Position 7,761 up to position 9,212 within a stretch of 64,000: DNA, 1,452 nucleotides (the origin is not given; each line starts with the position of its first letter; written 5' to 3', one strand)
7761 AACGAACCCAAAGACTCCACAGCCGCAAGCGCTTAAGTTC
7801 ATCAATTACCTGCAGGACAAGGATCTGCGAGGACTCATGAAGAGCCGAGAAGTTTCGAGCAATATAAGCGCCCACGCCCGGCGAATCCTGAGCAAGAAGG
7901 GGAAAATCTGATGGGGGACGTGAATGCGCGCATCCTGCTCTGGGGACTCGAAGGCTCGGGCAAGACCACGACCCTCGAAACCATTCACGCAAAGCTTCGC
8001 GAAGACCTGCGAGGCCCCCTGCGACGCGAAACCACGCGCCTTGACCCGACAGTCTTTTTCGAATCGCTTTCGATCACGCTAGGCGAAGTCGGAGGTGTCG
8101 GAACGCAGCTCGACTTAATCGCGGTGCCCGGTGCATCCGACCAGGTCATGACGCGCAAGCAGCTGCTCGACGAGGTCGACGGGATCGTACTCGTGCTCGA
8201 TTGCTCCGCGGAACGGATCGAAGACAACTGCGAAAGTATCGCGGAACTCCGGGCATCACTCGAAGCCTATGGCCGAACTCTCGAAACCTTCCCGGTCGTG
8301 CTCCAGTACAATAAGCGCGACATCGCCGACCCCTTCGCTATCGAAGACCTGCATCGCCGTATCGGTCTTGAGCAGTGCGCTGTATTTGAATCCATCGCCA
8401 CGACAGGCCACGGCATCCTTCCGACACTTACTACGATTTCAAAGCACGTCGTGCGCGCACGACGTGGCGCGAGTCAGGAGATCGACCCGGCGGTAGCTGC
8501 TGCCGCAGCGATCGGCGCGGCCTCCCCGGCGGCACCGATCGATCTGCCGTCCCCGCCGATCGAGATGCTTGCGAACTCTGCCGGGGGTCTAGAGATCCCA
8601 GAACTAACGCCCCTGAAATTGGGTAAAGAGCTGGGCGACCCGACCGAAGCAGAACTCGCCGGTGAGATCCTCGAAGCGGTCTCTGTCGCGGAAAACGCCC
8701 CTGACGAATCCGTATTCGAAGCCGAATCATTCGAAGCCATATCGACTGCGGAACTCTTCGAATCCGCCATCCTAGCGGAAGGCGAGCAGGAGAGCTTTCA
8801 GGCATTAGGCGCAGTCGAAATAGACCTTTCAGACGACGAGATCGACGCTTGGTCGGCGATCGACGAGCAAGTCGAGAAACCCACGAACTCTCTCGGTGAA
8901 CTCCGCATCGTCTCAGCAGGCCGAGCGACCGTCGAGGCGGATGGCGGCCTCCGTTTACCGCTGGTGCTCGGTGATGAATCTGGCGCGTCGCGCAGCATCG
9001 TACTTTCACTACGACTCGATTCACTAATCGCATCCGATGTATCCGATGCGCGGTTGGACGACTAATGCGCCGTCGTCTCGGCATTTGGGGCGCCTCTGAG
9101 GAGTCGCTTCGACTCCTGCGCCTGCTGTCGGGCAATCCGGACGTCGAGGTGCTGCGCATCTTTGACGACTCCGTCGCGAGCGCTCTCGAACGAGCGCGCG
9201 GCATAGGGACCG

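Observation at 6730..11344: Translationally coupled helical-repeat / MglA-paralog / degenerate-GGDEF module (candidate polarity-c-di-GMP signalling hub)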

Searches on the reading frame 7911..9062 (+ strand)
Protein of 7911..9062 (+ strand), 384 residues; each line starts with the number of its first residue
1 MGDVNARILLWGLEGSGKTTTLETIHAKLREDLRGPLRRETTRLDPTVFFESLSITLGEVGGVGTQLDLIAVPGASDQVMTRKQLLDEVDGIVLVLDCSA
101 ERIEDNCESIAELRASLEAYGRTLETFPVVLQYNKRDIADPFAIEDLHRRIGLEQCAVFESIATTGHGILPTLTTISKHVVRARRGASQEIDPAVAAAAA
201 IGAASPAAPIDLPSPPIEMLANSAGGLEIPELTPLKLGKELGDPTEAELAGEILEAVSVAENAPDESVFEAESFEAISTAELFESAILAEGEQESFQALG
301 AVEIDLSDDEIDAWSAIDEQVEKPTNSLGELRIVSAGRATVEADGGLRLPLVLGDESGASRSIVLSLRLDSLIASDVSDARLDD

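Call 7: search_protein_families(library=pfam, proteins=[window:7911-9062:+], max_evalue=0.1)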
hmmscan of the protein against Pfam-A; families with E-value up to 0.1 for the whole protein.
window:7911-9062:+ (384 aa): 9 families
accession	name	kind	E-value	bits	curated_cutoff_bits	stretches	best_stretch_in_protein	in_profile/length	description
PF00025.27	Arf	-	4.6e-08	33.2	22.3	1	5-178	14-172/174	ADP-ribosylation factor family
PF04670.18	Gtr1_RagA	-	0.00012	22.1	22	1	7-125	1-113/232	Gtr1/RagA G protein conserved region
PF13401.12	AAA_22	-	0.0077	17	27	1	8-46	8-41/130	AAA domain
PF19993.5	DO-GTPase2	-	0.0093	16.1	27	0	84-190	115-211/226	Double-GTPase 2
PF13191.12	AAA_16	-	0.015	16.2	32.6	1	8-40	27-63/167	AAA ATPase domain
PF09439.16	SRPRB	-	0.045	13.6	25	1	6-138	4-121/178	Signal recognition particle receptor beta subunit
PF00009.33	GTP_EFTU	-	0.055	13.5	26.5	0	16-111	14-114/188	Elongation factor Tu GTP binding domain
PF02223.23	Thymidylate_kin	-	0.065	13.4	27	0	12-34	3-25/185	Thymidylate kinase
PF25201.1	nSTAND6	-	0.08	13.4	27.7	0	7-59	20-73/148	Novel STAND NTPase 6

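Call 8: search_protein_families(library=ncbifam, proteins=[window:7911-9062:+], max_evalue=0.1)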
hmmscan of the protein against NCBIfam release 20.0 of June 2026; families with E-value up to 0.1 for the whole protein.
window:7911-9062:+ (384 aa): 8 families
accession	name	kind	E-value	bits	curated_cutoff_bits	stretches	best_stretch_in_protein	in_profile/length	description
TIGR00231.1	small_GTP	domain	5.2e-06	26.3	42.5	1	6-170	4-156/164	GTP-binding protein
NF008955.0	PRK12297.1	equivalog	0.0016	17.4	406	1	92-186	241-334/429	GTPase ObgE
TIGR02729.1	Obg_CgtA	equivalog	0.0024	17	280.25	1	90-178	237-326/329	Obg family GTPase CgtA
NF009381.0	PRK12740.1-5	subfamily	0.0039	15.6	583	1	8-100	12-109/692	elongation factor G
TIGR01393.1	lepA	equivalog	0.0042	15.5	533.9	1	51-184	56-183/595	translation elongation factor 4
TIGR00041.1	DTMP_kinase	equivalog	0.035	13.8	83.25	1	8-32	7-31/196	dTMP kinase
TIGR00750.1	lao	equivalog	0.039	13.1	240.75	0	69-182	153-239/300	methylmalonyl Co-A mutase-associated GTPase MeaB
TIGR00959.1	ffh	equivalog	0.084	11.7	473.2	0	6-30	100-124/428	signal recognition particle protein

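Call 11: find_homologous_proteins(query=window:7911-9062:+)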
Query window:7911-9062:+ (384 aa): 546 proteins with E <= 0.001 among 8000 candidates; the best 120 are listed.
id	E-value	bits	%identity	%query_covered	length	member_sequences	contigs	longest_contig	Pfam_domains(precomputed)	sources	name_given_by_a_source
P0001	1.1e-237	806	100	100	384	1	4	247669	PF00025.28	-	-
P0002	2.8e-237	805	100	100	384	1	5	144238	PF00025.28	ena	-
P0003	3.6e-237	805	100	100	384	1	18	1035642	PF00025.28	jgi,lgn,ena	-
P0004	4.2e-237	804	100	100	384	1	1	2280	PF00025.28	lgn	-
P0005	1.9e-236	802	99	100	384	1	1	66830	PF00025.28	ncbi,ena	-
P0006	2.4e-236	802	99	100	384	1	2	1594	PF00025.28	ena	-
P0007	2.5e-236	802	99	100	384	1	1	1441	PF00025.28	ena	-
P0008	3.9e-236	801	99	100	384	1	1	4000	PF00025.28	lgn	-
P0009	5.1e-236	801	99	100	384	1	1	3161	PF00025.28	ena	-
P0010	1.3e-235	799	99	100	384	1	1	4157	PF00025.28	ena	-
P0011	2.0e-235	799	99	100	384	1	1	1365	PF00025.28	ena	-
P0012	2.0e-235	799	99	100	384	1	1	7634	PF00025.28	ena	-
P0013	2.6e-235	798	99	100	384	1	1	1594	PF00025.28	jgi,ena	-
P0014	6.3e-235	797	99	100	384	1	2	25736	PF00025.28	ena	-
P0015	2.5e-233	792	98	100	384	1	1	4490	PF00025.28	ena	-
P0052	4.1e-116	406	58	97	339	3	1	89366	PF00025.28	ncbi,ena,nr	ncbi:MAG: hypothetical protein CL933_15155 [Deltaproteobacteria bacterium]|nr:hypothetical protein [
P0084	1.7e-106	375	52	98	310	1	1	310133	PF00025.28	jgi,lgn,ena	-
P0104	5.1e-105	370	55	97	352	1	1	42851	-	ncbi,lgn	-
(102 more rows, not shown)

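Call 13: find_related_loci(query=A1, collection=genome_contigs, flank=10000)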
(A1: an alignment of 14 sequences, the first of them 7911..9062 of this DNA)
Query A1 (384 aa) in genome_contigs; peptide patterns used: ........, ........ (x = any residue, [..] = any of these).
600 stretches matched a pattern (row limit reached: there are more); 584 encode a relative of the query (tblastn E <= 1e-3); the best 80 are kept; 80 distinct loci.
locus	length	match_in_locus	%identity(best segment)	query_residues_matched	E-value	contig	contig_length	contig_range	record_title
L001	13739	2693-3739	65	1-379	2e-136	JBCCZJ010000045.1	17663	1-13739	MAG: Myxococcota bacterium isolate P01_F01_bin.32 k141_3453048_length_17663_cov_16.0000, whole genome shotgun sequence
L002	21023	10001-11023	55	1-374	2e-113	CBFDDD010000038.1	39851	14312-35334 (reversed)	MAG TPA_asm: uncultured Myxococcales bacterium isolate SRR26215691_binner13_Refined_41 genome assembly, contig: ERZ25073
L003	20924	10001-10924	71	1-370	2e-83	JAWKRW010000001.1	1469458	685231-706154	MAG: Myxococcota bacterium isolate BC1.76 BC1.76.fa-1, whole genome shotgun sequence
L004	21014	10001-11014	67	1-372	2e-81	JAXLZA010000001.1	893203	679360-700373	MAG: Myxococcota bacterium isolate STL-MYXA1 C2.238.fa-1, whole genome shotgun sequence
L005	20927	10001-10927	68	1-374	3e-80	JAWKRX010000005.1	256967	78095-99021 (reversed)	MAG: Myxococcota bacterium isolate BC2.74 BC2.74.fa-5, whole genome shotgun sequence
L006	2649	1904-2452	58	4-186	6e-70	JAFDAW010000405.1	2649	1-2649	MAG: Deltaproteobacteria bacterium isolate AB_69_Bin_122 AB_69_Bin_122_scaffold_247800, whole genome shotgun sequence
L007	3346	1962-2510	58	3-185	3e-65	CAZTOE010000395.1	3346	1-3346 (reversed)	MAG TPA_asm: uncultured Spirochaetales bacterium isolate SRP214966_co2_3 genome assembly, contig: NODE_64341_length_3346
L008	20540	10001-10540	40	3-182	9e-40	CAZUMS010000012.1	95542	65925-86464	MAG TPA_asm: uncultured bacterium isolate binchicken_co199_85 genome assembly, contig: NODE_307_length_95542_cov_16.3107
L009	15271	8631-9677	32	3-376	2e-39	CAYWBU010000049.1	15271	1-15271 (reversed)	MAG TPA_asm: uncultured Bacteriovoracaceae bacterium isolate binchicken_co42_35 genome assembly, contig: NODE_5601_lengt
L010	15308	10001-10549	40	3-185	1e-38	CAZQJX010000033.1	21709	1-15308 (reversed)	MAG TPA_asm: uncultured bacterium isolate binchicken_co6_402 genome assembly, contig: NODE_2253_length_21709_cov_7.40971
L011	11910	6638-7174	40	3-181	6e-38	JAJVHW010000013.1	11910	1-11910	MAG: Planctomycetota bacterium isolate Bin_16R c_000000011077, whole genome shotgun sequence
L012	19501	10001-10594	38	3-199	4e-37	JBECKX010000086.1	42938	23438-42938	MAG: Candidatus Zixiibacteriota bacterium isolate ETDI71 k127_3657562, whole genome shotgun sequence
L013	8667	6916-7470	39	3-186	3e-36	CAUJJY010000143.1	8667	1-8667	MAG: candidate division Zixibacteria bacterium isolate KLAP179 genome assembly, contig: KLAP179_607313, whole genome sho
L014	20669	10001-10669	36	3-214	1e-35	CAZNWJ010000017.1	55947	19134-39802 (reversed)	MAG TPA_asm: uncultured Ignavibacteria bacterium isolate binchicken_co16_17 genome assembly, contig: NODE_944_length_559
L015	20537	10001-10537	39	3-181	6e-36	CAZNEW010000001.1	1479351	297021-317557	MAG TPA_asm: uncultured Candidatus Obscuribacterales bacterium isolate binchicken_co179_25 genome assembly, contig: NODE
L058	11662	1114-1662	38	3-185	1e-33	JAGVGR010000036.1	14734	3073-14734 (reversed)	MAG: bacterium isolate DeMMO2_8 c_000000046610, whole genome shotgun sequence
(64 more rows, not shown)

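Call 14: search_solved_structures(query=window:7911-9062:+, max_evalue=0.01, show_alignments=3)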
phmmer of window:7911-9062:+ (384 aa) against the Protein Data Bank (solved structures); distinct sequences matched with E-value up to 0.01: 4.
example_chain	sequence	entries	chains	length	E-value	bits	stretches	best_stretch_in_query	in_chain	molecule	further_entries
5ymx_A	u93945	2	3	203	8.2e-32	114.2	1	3-183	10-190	Mutual gliding-motility protein MglA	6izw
6h17_A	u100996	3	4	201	9.5e-32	114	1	3-182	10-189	Mutual gliding-motility protein MglA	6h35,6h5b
6hjh_A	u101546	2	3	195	1.2e-31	113.7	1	3-182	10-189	Mutual gliding-motility protein MglA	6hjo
3t12_A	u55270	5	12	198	1.1e-30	110.5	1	3-183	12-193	Gliding protein mglA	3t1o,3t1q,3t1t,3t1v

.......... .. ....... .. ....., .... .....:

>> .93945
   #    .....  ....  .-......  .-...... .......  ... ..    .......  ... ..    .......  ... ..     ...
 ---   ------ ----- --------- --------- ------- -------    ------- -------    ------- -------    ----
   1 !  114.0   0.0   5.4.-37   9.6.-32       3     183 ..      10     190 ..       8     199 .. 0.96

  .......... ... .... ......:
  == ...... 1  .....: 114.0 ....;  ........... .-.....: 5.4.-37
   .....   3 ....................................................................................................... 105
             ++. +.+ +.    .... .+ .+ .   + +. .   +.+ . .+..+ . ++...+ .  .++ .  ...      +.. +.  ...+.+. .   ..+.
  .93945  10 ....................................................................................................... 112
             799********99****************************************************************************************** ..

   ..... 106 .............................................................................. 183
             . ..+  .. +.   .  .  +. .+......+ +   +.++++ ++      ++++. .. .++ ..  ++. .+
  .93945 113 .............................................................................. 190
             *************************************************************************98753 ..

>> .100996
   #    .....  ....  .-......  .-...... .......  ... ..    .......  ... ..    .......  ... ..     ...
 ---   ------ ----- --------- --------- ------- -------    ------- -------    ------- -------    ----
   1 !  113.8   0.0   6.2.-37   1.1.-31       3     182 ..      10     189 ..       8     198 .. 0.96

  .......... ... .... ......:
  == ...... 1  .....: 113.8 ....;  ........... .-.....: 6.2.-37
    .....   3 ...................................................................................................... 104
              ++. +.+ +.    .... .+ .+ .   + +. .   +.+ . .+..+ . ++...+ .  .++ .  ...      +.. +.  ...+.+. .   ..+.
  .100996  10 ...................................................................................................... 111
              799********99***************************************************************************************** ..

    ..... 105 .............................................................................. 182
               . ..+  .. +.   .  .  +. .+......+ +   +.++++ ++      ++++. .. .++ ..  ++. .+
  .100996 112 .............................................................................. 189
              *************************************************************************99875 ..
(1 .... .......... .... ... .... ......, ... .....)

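Call 35: search_protein_families(library=ncbifam, proteins=[L008:7400-8647:+, L010:7603-8784:+, L009:7550-8599:+, L009:9685-11181:+, L009:11186-12151:+, L058:2123-3571:+], max_evalue=0.01)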
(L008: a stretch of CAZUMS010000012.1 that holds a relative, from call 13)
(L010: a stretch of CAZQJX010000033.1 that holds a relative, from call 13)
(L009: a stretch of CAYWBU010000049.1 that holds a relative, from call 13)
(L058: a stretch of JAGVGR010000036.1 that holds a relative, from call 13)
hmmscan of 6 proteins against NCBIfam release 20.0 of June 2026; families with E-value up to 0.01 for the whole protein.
L008:7400-8647:+ (416 aa): 3 families
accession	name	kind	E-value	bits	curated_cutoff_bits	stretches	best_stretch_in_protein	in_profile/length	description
NF004285.1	PRK05696.1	equivalog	0.00049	19.9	179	1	150-201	10-55/171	flagellar basal body-associated protein FliL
NF009420.1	PRK12785.1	equivalog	0.0061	16.4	197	0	149-184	9-44/161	flagellar basal body-associated protein FliL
NF041620.1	MXAN_5187_fam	hypoth_equivalog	0.0061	16.3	200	1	43-273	355-508/601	MXAN_5187 family protein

L010:7603-8784:+ (394 aa): 5 families
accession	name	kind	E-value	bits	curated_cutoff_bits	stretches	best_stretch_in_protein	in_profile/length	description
NF033761.1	gliding_GltJ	equivalog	4.1e-05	22.9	450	1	59-236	295-475/671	adventurous gliding motility protein GltJ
NF047909.1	CellAnchorMapZStrp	equivalog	0.00039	19.3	700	1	46-152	78-186/474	cell division site-positioning protein MapZ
NF033483.0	PknB_PASTA_kin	equivalog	0.0011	18.1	450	1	70-159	272-363/563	Stk1 family PASTA domain-containing Ser/Thr kinase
TIGR02223.1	ftsN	equivalog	0.0064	16.1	107.65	0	291-346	234-292/299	cell division protein FtsN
NF040486.1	SrfA_fam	subfamily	0.0075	15.7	150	0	64-231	156-313/438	SrfA family protein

L009:7550-8599:+ (350 aa): 22 families
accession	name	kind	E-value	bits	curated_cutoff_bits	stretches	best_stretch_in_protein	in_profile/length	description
NF052243.1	T4PFormProtSgmX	equivalog_domain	3.5e-23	81.9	1800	2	12-147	16-149/1065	type IV pili formation protein SgmX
NF040959.1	MamA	equivalog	1.2e-16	60.8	200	2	221-327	61-163/204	magnetosome protein MamA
TIGR02521.1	type_IV_pilW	equivalog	2.8e-11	43.4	154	2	47-110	25-88/234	type IV pilus biogenesis/stability protein PilW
TIGR02917.1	PEP_TPR_lipo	equivalog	4.8e-10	38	312.2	2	46-134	559-648/899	XrtA/PEP-CTERM system TPR-repeat protein PrsT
TIGR00540.1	TPR_hemY_coli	hypoth_equivalog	1.8e-09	36.8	142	0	46-111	319-383/385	heme biosynthesis-associated TPR protein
NF008757.0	PRK11788.1-5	equivalog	1e-08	34.7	363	1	236-338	40-142/388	lipopolysaccharide assembly protein LapB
TIGR02795.1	tol_pal_ybgF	equivalog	4.8e-08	33.6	90.1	1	253-333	27-106/119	tol-pal system protein YbgF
NF008754.0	PRK11788.1-2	equivalog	1e-07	31.4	670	1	235-338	39-142/386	lipopolysaccharide assembly protein LapB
NF008756.0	PRK11788.1-4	equivalog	1.9e-07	30.5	474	1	235-341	39-144/389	lipopolysaccharide assembly protein LapB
NF002725.1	PRK02603.1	equivalog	4e-07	30.2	143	0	231-291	72-132/173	photosystem I assembly protein Ycf3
NF033758.1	gliding_GltE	equivalog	1.2e-06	27.7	225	1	248-294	273-319/411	adventurous gliding motility TPR repeat lipoprotein GltE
TIGR02552.1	LcrH_SycD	equivalog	1.2e-05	25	104.8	1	234-332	21-118/136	SycD/LcrH family type III secretion system chaperone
NF008755.0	PRK11788.1-3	equivalog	2.8e-05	23.6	430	1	247-332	52-137/388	lipopolysaccharide assembly protein LapB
NF008753.0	PRK11788.1-1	equivalog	7.4e-05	22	395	1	237-340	41-143/389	lipopolysaccharide assembly protein LapB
NF033762.1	social_mot_Tgl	equivalog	7.6e-05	22.2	225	0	59-122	142-205/252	social motility TPR repeat lipoprotein Tgl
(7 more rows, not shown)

L009:9685-11181:+ (499 aa): 10 families
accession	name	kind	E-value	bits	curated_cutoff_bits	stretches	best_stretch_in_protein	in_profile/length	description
NF040959.1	MamA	equivalog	9.2e-09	35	200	1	187-267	47-127/204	magnetosome protein MamA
TIGR02917.1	PEP_TPR_lipo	equivalog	6.6e-07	27.6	312.2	1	189-300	579-690/899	XrtA/PEP-CTERM system TPR-repeat protein PrsT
TIGR02552.1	LcrH_SycD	equivalog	5e-06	26.3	104.8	1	183-275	24-116/136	SycD/LcrH family type III secretion system chaperone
TIGR02521.1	type_IV_pilW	equivalog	7.9e-06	25.6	154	1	188-250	42-104/234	type IV pilus biogenesis/stability protein PilW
NF008391.2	PRK11189.1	equivalog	8.5e-06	25.5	250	1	196-274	84-156/297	lipoprotein NlpI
NF033920.0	C39_PA2778_fam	equivalog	0.00015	21.3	150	0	189-275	167-254/255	PA2778 family cysteine peptidase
TIGR03939.1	PGA_TPR_OMP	equivalog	0.00017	19.9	366.65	1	171-287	114-230/800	poly-beta-1,6 N-acetyl-D-glucosamine export porin PgaA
NF052415.1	T3SS_chap_SctY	equivalog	0.0011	19.5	70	1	170-235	33-101/106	type III secretion apparatus assembly chaperone SctY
TIGR00540.1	TPR_hemY_coli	hypoth_equivalog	0.0069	15.2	142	0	165-234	314-382/385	heme biosynthesis-associated TPR protein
TIGR00990.1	3a0801s09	subfamily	0.0077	14.9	757.25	0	174-283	328-437/615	mitochondrial import receptor subunit TOM70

L009:11186-12151:+ (322 aa): 1 family
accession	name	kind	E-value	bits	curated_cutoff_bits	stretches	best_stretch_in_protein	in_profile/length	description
NF053729.1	c-di-GMP_motif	domain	0.0037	17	38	0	61-105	4-48/53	cyclic di-GMP-binding domain-containing protein, MshE-related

L058:2123-3571:+ (483 aa): 9 families
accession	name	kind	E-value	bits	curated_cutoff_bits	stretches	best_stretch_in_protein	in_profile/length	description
NF038266.1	diguan_SiaD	equivalog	9.7e-13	48.1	290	1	331-474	88-233/252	biofilm regulation diguanylate cyclase SiaD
TIGR00254.1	GGDEF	domain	5.4e-12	45.7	37.4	1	336-476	7-147/168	diguanylate cyclase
NF007135.0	PRK09581.1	equivalog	5.3e-10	38.7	474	1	336-478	294-437/457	PleD family two-component system response regulator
NF047654.1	DiguCycDgcRLepto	equivalog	3.9e-09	35.8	500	1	336-437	135-237/295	diguanylate cyclase DgcR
NF051473.1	DigCycDgcsShew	equivalog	3.3e-07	30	400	1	304-438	105-239/291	diguanylate cyclase DgcS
NF007423.1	PRK09966.1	equivalog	6.9e-06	25.2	325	1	336-475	241-379/390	diguanylate cyclase DgcN/YfiN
NF041606.1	dguan_cyc_DgcA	equivalog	2.2e-05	23.6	370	1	317-477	165-320/340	diguanylate cyclase DgcA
NF007380.0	PRK09894.1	equivalog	6.1e-05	22.5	256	1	328-460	123-252/296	diguanylate cyclase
NF045675.1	PhdiestaseDibA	equivalog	0.00037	19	980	1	331-475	200-343/623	phosphodiesterase DibA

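Call 39: predict_structure(alignment_id=A1)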
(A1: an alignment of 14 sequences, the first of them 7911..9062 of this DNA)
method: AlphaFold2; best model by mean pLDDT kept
length: 384 residues; sequences in the alignment: 14
mean_pLDDT: 61.7   pTM: 0.46
mean pLDDT of the five models: 61.7, 58.9, 57.5, 55.7, 53.9
residues with pLDDT >= 90: 0; 70-90: 190; 50-70: 42; < 50: 152
segments of 3 or more residues with pLDDT < 50: 187-284, 290-328, 374-384
pLDDT, mean of each block of 10 residues (from residue 1): 79 61 80 85 76 82 80 70 81 83 81 84 84 76 76 73 59 82 60 38 34 37 38 34 42 40 35 40 47 37 36 34 44 82 81 81 78 45 32
secondary structure, 60 per line:
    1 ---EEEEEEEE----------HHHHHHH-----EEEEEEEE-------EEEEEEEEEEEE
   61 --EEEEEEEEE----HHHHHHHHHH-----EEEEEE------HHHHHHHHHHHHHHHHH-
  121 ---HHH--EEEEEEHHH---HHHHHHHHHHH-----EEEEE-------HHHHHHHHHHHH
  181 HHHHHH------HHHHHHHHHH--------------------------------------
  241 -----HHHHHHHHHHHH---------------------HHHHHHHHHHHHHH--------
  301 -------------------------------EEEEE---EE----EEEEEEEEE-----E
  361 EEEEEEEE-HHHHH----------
elements in order: E4-11 H22-28 E34-41 E49-60 E63-71 H76-85 E91-96 H103-119 E129-134 H141-151 E157-161 H169-186 H193-202 H246-257 H279-292 E332-336 E346-354 E360-368 H370-374

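Call 55: find_encoding_contigs(protein=P0084, flank=7000, max_places=1)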
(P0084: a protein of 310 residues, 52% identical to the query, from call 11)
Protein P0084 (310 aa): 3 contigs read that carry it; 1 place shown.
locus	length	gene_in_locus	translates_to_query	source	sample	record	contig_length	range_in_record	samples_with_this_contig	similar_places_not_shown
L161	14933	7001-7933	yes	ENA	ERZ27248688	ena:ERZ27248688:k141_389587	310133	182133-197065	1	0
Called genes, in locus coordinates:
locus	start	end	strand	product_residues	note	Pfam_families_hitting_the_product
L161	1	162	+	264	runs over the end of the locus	PF04542:Sigma70_r2, PF04539:Sigma70_r3, PF04545:Sigma70_r4, PF08281:Sigma70_r4_2 (weak)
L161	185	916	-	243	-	PF00481:PP2C, PF13672:PP2C_2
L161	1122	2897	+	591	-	PF00072:Response_reg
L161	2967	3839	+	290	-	PF02749:QRPTase_N, PF01729:QRPTase_C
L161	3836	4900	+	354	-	PF08279:HTH_11, PF03099:BPL_LplA_LipB, PF16917:BPL_LplA_LipB_2 (faint)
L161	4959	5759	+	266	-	PF03309:Pan_kinase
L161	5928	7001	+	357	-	-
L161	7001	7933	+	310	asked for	PF00025:Arf (weak)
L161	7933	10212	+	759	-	PF01590:GAF, PF13185:GAF_2, PF13492:GAF_3, PF01590:GAF, PF13185:GAF_2, PF00990:GGDEF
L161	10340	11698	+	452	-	PF01488:Shikimate_DH (faint), PF02254:TrkA_N, PF03807:F420_oxidored (faint), PF13241:NAD_binding_7 (faint), PF02080:TrkA_C (weak), PF02254:TrkA_N, PF02080:TrkA_C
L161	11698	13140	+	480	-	PF02386:TrkH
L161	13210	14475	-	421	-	PF14306:PUA_2, PF01747:ATP-sulfurylase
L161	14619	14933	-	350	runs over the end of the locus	PF07676:PD40 (faint), PF26549:Tricorn_N (faint)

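Call 56: find_encoding_contigs(protein=P0104, flank=7000, max_places=1)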
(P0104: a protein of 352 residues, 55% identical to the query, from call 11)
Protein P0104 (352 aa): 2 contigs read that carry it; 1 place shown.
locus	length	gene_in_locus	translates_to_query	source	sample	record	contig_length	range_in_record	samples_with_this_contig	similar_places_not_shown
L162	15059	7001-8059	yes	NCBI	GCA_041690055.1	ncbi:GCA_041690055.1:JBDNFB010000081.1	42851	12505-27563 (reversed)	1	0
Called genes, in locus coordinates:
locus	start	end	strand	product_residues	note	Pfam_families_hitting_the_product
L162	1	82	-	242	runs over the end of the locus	PF00481:PP2C, PF13672:PP2C_2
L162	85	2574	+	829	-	-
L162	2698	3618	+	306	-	PF02749:QRPTase_N, PF01729:QRPTase_C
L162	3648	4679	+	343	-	PF08279:HTH_11, PF03099:BPL_LplA_LipB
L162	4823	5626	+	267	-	PF03309:Pan_kinase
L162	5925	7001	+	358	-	-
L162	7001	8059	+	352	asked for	-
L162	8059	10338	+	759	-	PF01590:GAF, PF13185:GAF_2, PF13492:GAF_3, PF01590:GAF (weak), PF13185:GAF_2, PF00990:GGDEF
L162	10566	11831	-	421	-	PF14306:PUA_2, PF01747:ATP-sulfurylase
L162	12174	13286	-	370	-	PF26549:Tricorn_N (faint), PF07676:PD40 (faint)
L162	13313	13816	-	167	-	PF01398:JAB, PF14464:Prok-JAB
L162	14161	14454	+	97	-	-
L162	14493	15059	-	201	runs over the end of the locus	-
